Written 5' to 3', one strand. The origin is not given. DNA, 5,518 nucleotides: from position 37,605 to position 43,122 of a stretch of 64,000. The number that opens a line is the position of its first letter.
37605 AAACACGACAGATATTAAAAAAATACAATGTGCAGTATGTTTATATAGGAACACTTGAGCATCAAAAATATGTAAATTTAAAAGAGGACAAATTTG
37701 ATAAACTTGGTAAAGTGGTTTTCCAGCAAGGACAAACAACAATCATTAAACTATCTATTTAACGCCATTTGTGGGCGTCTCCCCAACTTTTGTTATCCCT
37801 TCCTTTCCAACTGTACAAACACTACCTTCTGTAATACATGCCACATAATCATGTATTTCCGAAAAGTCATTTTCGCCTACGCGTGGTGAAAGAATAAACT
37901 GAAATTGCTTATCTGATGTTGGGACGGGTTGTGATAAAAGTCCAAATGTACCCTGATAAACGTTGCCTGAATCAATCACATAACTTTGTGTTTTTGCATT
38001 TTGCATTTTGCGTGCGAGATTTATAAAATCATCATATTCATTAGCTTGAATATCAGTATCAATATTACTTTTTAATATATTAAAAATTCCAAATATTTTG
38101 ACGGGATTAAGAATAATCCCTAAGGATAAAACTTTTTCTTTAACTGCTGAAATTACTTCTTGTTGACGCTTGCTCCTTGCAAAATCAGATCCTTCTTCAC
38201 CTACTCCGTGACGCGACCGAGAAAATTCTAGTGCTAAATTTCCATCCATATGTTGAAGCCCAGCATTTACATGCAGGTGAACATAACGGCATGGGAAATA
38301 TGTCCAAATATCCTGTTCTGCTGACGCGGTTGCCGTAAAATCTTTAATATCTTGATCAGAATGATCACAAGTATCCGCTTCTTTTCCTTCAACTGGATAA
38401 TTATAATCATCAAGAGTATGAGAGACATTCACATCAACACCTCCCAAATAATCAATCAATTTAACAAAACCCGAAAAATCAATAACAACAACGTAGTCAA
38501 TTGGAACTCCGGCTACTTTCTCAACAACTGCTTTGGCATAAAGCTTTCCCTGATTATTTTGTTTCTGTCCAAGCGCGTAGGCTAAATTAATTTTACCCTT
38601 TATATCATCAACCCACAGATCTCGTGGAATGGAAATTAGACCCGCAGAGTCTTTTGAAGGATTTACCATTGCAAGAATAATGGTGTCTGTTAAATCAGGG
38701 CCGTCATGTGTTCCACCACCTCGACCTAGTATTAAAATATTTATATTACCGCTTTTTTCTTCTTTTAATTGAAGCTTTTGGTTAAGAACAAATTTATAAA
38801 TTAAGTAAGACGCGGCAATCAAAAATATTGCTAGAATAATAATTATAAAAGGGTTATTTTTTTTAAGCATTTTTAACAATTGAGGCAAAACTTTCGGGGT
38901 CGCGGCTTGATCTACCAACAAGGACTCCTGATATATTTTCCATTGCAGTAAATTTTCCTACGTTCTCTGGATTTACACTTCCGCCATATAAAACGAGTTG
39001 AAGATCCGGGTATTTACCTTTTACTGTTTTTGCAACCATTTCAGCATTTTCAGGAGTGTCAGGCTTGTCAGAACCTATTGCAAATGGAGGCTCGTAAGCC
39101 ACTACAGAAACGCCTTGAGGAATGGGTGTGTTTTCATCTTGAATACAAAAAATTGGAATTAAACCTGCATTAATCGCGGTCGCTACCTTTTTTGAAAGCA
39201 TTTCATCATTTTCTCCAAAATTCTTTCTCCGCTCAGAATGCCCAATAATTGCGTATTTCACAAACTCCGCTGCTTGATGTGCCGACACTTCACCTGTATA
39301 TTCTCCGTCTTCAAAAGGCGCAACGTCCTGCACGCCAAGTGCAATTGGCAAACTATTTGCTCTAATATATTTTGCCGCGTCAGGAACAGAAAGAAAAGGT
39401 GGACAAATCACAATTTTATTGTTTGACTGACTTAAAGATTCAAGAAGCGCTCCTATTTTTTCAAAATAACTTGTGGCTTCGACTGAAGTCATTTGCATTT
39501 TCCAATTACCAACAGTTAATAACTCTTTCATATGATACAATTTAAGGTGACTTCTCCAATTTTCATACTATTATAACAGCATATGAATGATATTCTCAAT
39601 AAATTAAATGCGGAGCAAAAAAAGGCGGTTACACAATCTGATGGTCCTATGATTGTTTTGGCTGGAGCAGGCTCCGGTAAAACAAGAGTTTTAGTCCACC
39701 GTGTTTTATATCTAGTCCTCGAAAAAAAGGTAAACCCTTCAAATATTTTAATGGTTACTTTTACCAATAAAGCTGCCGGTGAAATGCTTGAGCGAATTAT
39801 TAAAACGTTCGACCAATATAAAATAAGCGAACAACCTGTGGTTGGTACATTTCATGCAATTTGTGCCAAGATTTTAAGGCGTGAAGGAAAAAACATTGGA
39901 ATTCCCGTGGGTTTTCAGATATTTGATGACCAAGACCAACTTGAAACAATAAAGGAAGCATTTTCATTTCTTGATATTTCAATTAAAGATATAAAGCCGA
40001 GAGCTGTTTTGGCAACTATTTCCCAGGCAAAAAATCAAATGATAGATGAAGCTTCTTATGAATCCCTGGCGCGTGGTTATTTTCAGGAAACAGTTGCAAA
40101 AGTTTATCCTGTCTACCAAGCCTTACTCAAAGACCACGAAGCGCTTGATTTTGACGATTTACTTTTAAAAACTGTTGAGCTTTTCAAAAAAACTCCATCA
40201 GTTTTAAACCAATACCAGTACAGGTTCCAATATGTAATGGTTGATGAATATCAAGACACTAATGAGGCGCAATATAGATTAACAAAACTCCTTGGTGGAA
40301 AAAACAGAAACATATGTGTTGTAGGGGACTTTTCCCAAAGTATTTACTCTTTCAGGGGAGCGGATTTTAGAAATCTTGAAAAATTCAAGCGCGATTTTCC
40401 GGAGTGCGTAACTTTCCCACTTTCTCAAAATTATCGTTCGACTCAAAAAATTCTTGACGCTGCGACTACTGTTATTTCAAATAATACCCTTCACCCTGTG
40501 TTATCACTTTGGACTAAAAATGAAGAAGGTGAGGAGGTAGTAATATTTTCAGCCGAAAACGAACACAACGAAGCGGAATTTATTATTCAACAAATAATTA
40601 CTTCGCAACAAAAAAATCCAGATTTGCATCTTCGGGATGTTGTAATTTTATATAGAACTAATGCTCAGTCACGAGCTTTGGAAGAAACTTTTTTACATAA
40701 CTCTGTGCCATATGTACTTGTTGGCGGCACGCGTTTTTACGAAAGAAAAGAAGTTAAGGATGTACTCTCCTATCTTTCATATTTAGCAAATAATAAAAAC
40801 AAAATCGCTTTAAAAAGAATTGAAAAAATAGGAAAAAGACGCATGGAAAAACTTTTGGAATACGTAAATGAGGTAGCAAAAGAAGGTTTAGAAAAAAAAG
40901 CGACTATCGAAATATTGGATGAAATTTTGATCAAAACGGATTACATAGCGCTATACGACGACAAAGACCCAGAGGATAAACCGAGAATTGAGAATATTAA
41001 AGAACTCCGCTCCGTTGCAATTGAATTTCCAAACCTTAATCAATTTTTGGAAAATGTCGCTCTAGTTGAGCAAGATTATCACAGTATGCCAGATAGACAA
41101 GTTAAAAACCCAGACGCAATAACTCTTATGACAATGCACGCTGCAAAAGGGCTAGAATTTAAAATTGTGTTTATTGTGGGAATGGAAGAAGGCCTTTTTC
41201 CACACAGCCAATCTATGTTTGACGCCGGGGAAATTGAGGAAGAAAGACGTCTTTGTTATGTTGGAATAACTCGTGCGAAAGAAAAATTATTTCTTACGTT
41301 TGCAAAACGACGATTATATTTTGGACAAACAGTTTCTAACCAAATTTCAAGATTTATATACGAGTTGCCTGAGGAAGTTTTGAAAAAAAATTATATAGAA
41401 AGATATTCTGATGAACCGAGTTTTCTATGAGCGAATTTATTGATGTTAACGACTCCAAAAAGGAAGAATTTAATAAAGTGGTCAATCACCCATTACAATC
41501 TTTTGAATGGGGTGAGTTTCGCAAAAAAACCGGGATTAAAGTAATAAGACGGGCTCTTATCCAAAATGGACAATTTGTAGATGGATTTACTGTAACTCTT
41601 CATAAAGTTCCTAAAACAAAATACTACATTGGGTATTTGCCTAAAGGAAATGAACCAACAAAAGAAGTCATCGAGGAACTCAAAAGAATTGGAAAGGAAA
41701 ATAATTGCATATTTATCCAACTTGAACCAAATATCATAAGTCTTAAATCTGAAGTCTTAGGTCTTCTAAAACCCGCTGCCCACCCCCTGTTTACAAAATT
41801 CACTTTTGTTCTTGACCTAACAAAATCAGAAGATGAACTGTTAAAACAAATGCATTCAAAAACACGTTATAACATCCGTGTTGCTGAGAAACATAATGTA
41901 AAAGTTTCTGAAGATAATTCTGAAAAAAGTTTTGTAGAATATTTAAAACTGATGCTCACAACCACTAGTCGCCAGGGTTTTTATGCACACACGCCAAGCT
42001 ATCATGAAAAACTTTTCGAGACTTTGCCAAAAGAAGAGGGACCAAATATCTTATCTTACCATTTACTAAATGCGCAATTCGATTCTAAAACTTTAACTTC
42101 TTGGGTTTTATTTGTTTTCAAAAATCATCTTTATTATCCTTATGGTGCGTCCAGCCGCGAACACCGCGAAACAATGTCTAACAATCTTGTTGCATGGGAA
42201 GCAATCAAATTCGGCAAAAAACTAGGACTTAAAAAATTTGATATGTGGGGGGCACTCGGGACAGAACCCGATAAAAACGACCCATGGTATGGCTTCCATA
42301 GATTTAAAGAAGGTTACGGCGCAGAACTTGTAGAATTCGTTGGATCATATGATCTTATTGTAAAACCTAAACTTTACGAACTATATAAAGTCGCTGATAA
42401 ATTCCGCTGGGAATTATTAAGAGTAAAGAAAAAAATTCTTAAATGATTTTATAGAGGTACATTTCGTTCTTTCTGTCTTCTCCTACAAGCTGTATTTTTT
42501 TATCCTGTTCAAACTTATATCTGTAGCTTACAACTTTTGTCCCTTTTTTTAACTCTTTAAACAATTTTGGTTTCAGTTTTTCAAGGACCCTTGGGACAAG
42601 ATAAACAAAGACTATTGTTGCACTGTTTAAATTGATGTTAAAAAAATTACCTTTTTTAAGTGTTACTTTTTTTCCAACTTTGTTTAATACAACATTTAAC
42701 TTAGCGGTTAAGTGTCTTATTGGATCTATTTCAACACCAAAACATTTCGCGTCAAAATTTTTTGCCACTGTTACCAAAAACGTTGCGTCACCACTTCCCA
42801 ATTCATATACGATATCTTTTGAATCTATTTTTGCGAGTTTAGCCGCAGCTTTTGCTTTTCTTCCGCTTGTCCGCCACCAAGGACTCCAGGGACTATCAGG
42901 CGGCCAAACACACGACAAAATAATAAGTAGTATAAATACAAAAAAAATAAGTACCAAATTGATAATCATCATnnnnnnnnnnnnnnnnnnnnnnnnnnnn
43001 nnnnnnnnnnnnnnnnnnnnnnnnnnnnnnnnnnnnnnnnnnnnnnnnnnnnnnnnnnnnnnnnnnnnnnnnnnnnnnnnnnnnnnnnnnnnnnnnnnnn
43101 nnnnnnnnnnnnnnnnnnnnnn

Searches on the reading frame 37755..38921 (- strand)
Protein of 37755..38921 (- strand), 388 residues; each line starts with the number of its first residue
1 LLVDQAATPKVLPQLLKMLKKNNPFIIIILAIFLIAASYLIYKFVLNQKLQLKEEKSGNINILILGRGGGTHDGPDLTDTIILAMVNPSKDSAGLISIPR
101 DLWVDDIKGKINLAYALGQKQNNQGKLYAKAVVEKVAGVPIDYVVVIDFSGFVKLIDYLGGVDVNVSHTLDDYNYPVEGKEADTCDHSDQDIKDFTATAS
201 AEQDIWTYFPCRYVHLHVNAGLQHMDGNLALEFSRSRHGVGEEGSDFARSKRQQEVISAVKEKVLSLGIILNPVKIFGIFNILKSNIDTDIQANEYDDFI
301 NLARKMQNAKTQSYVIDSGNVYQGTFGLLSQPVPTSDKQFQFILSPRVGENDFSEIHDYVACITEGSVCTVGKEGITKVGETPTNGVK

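Call 9: search_protein_families(library=pfam, proteins=[window:37755-38921:-], max_evalue=0.001)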
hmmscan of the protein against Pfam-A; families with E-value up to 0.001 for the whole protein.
window:37755-38921:- (388 aa): 1 family
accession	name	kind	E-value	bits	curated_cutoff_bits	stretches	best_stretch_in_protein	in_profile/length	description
PF03816.19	LytR_cpsA_psr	-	2.9e-35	122.1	24.6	1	78-265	2-149/150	LytR_cpsA_psr family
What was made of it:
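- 37755..38921 (-): LytR-CpsA-Psr (LCP) family protein; inferred ligase attaching polyprenyl-PP-linked polymers to peptidoglycan. PF03816 122 bits (call 9).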

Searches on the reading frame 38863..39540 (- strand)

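Call 9: search_protein_families(library=pfam, proteins=[window:38863-39540:-], max_evalue=0.001)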
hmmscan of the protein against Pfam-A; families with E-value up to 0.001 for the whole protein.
window:38863-39540:- (225 aa): 1 family
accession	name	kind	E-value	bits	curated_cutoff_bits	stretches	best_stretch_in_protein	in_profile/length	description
PF00121.24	TIM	-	3.5e-54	184.4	20.1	2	9-137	3-127/245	Triosephosphate isomerase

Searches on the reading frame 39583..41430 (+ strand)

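Call 9: search_protein_families(library=pfam, proteins=[window:39583-41430:+], max_evalue=0.001)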
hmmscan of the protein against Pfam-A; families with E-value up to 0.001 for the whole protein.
window:39583-41430:+ (615 aa): 8 families
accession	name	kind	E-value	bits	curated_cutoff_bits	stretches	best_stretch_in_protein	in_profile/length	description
PF00580.27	UvrD-helicase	-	1.9e-89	300.4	23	1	8-273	1-271/271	UvrD/REP helicase N-terminal domain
PF13361.12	UvrD_C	-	1.1e-65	222.8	25.6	2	280-429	3-155/350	UvrD-like helicase C-terminal domain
PF13245.12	AAA_19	-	2.2e-22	80.1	25.1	1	12-258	1-134/134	AAA domain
PF13538.12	UvrD_C_2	-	4.3e-10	39.7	27.4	1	514-571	3-51/52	UvrD-like helicase C-terminal domain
PF01443.25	Viral_helicase1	-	2.8e-07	31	21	0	505-570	178-225/228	Viral superfamily 1 RNA helicase core domain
PF13604.12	AAA_30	-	5.1e-06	26.8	27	0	7-71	1-65/191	AAA domain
PF13086.12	AAA_11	-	9.7e-06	26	27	1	7-79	1-79/257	AAA domain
PF13087.12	AAA_12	-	0.00012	22.1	27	0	506-571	132-190/195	AAA domain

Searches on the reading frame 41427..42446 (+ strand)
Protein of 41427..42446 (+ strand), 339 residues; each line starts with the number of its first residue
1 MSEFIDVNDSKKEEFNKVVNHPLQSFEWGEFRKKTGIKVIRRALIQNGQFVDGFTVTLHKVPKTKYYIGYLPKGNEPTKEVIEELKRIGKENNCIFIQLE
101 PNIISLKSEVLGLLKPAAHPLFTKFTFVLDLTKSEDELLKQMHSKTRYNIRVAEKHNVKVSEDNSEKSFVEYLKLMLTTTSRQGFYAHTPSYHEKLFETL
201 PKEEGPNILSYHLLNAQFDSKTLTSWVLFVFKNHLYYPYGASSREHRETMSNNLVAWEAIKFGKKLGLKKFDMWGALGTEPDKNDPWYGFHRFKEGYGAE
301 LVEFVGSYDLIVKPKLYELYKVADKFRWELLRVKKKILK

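Call 11: search_protein_families(library=pfam, proteins=[window:41427-42446:+], max_evalue=0.001)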
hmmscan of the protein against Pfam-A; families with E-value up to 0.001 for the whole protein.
window:41427-42446:+ (339 aa): 2 families
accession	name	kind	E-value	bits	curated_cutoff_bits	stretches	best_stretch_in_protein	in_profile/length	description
PF02388.22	FemAB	-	9.1e-31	107.5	24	2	222-325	307-406/406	FemAB family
PF13480.13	Acetyltransf_6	-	2.3e-06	28.2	22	1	144-279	1-138/143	Acetyltransferase (GNAT) domain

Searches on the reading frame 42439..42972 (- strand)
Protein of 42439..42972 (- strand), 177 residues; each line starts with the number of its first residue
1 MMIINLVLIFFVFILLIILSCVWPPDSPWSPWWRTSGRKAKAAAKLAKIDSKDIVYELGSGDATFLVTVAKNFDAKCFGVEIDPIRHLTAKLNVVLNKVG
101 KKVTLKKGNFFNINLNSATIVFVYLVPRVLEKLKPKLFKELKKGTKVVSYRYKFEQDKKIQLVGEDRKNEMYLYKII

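Call 11: search_protein_families(library=pfam, proteins=[window:42439-42972:-], max_evalue=0.001)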
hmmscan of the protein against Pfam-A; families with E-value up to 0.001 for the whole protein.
window:42439-42972:- (177 aa): 3 families
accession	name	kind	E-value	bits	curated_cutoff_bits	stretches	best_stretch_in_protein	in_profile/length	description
PF08123.19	DOT1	-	5.3e-05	23.3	23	1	47-162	38-169/205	Histone methylation protein DOT1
PF06325.19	PrmA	-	0.00057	19.9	22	1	51-148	161-257/296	Ribosomal protein L11 methyltransferase (PrmA)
PF02475.24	TRM5-TYW2_MTfase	-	0.00074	20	28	1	47-157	31-141/164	TRM5/TYW2 methyltransferase domain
